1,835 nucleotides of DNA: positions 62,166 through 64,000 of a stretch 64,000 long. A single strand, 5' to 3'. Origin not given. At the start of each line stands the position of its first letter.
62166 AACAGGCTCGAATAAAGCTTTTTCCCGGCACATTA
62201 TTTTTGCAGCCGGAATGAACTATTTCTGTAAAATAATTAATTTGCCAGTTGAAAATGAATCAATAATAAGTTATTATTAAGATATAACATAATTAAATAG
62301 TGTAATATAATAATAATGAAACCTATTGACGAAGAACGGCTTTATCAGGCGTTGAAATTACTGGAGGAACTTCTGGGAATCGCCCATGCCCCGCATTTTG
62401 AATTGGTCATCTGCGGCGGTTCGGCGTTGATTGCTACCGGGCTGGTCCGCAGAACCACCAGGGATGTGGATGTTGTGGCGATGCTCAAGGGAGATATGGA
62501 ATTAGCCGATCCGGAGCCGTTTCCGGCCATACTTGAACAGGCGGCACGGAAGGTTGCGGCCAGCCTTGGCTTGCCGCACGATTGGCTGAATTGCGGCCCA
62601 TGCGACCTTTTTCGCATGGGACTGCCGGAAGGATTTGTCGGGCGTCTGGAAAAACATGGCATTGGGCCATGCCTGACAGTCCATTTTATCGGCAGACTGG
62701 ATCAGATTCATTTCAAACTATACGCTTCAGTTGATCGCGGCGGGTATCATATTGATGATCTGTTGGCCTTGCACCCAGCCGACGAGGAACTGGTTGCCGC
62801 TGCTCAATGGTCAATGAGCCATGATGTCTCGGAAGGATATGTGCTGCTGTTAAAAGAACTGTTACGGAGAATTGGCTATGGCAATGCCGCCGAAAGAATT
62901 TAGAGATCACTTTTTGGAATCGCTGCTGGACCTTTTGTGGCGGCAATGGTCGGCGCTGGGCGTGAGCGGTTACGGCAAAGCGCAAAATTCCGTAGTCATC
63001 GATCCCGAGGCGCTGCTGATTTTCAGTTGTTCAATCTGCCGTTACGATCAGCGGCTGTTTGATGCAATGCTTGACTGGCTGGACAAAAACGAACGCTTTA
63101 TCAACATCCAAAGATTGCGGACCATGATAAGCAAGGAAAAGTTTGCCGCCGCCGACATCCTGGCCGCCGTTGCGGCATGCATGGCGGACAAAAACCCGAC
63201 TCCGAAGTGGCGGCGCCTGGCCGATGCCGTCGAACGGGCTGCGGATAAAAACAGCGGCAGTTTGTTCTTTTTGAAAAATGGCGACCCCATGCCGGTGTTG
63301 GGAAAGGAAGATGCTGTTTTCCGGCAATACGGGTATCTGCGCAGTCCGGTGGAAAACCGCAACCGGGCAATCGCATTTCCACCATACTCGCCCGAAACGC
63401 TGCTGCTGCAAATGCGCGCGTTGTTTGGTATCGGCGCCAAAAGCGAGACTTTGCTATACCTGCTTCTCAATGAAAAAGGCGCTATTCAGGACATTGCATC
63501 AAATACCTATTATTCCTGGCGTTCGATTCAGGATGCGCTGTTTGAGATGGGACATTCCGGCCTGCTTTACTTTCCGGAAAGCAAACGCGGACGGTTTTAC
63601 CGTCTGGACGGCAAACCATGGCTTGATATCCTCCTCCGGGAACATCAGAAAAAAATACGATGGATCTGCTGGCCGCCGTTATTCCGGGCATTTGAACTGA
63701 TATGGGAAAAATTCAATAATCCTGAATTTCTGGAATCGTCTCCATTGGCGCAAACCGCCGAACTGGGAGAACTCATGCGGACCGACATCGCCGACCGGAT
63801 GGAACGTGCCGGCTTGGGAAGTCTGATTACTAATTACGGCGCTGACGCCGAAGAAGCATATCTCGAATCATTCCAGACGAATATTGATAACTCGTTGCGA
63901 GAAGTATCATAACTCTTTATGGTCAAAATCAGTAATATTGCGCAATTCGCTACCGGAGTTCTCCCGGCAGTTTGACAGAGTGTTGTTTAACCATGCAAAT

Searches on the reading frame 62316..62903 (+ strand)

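Call 6: search_protein_families(library=pfam, proteins=[window:62316-62903:+])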
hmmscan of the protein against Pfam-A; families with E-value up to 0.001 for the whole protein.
window:62316-62903:+ (195 aa): 1 family
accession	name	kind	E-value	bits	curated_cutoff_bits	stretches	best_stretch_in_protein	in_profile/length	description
PF19502.5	DUF6036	-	2.5e-05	24.6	23.6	1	8-55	2-47/164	Nucleotidyltransferase of unknown function (DUF6036)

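Call 56: search_protein_families(library=ncbifam, proteins=[window:62316-62903:+], max_evalue=0.01)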
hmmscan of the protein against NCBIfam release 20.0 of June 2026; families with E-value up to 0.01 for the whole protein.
window:62316-62903:+ (195 aa): 0 families

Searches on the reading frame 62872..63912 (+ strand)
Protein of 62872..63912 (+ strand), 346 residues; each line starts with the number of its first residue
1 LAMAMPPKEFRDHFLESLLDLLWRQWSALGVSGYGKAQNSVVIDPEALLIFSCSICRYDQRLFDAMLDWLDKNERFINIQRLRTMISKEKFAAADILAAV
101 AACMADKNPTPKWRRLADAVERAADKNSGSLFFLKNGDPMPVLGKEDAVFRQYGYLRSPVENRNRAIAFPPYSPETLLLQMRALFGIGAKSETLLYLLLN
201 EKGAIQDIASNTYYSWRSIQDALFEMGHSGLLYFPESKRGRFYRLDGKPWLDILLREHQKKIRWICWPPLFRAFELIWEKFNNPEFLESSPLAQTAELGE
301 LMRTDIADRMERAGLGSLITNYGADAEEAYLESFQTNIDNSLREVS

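Call 6: search_protein_families(library=pfam, proteins=[window:62872-63912:+])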
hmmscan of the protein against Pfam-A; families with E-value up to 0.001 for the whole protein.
window:62872-63912:+ (346 aa): 0 families

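Call 56: search_protein_families(library=ncbifam, proteins=[window:62872-63912:+], max_evalue=0.01)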
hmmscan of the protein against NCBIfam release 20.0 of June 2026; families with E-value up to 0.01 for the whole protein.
window:62872-63912:+ (346 aa): 1 family
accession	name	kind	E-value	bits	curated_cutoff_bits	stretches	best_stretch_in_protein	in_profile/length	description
NF041810.1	Avs1b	equivalog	0.0098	13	1500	0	65-121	1539-1595/1931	AVAST type 1 anti-phage system protease Avs1b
